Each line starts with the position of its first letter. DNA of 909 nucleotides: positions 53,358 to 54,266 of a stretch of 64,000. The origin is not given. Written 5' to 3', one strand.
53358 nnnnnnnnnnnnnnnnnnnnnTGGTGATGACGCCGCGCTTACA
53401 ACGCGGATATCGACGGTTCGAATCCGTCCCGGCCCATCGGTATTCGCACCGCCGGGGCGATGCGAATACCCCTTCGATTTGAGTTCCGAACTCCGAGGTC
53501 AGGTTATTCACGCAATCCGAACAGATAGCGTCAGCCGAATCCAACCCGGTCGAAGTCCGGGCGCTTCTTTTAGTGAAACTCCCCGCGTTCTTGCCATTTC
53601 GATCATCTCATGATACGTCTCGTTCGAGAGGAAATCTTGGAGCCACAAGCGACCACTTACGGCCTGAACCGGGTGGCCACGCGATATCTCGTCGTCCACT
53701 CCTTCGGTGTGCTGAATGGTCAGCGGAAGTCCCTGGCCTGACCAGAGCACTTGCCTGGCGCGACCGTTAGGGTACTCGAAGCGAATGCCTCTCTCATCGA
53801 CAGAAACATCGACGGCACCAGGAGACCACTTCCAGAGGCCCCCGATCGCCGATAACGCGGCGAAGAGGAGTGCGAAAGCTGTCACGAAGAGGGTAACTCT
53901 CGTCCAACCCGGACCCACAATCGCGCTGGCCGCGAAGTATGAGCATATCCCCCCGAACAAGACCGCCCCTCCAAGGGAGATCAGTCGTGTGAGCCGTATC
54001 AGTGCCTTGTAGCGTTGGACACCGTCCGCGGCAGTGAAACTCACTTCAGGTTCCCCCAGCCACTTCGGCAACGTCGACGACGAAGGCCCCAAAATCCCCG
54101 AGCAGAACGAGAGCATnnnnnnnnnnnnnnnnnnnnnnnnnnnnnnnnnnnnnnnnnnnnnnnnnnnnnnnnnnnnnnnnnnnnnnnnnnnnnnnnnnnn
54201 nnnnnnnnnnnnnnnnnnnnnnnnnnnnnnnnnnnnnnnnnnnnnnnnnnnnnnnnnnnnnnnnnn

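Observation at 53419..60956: Low-GC 7.5-kb island at the 3' end of tRNA-Val, bounded by an exact 18-nt tRNA-derived direct repeat and carrying only envelope-type cargo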

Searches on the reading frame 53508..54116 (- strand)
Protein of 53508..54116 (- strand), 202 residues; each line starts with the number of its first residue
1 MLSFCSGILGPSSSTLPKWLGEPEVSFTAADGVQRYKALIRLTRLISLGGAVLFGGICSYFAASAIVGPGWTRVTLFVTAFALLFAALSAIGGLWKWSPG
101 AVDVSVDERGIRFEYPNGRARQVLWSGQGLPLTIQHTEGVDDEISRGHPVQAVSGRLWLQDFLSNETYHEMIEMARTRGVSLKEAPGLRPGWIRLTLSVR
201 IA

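Call 9: search_protein_families(library=pfam, proteins=[window:53508-54116:-], max_evalue=0.1)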
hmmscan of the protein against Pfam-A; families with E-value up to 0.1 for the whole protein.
window:53508-54116:- (202 aa): 0 families

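Call 30: search_protein_families(library=phrogs, proteins=[window:53508-54116:-], max_evalue=0.01)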
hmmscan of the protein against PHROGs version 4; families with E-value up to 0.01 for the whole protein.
window:53508-54116:- (202 aa): 0 families

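Call 31: search_protein_families(library=ncbifam, proteins=[window:53508-54116:-], max_evalue=0.01)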
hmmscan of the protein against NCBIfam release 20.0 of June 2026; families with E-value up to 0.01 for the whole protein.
window:53508-54116:- (202 aa): 0 families

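Call 98: find_encoding_contigs(protein=window:53508-54116:-, flank=10000, max_places=6)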
Protein window:53508-54116:- (202 aa): no gene with exactly this product is on record in the collection.

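Call 111: search_protein_families(library=padloc, proteins=[window:53508-54116:-], max_evalue=0.01)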
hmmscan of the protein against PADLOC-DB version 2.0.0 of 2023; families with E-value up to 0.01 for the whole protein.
window:53508-54116:- (202 aa): 0 families
